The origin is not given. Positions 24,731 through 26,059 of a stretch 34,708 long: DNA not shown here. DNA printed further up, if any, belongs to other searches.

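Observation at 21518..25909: YesM/YesN-type two-component system followed by a BMP-family lipoprotein: a candidate three-component (binding-protein-assisted) sensing system with a non-canonical partner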

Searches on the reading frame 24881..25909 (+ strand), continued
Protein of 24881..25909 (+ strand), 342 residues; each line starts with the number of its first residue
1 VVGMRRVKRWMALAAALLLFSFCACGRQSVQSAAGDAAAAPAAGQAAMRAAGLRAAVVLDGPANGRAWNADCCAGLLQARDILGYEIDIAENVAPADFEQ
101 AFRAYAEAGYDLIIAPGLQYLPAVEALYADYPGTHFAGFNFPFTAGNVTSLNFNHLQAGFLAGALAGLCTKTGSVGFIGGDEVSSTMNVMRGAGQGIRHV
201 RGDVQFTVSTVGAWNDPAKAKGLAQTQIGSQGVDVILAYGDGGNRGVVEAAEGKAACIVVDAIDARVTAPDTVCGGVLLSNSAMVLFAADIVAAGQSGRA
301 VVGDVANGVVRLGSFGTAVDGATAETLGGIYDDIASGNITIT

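Call 57: find_related_loci(query=A3, collection=metagenome_contigs, flank=10000)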
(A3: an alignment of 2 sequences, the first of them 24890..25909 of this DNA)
Query A3 (339 aa) in metagenome_contigs; peptide patterns used: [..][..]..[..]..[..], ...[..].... (x = any residue, [..] = any of these).
229 stretches matched a pattern, but none encodes a relative of the query by tblastn (E <= 1e-3).
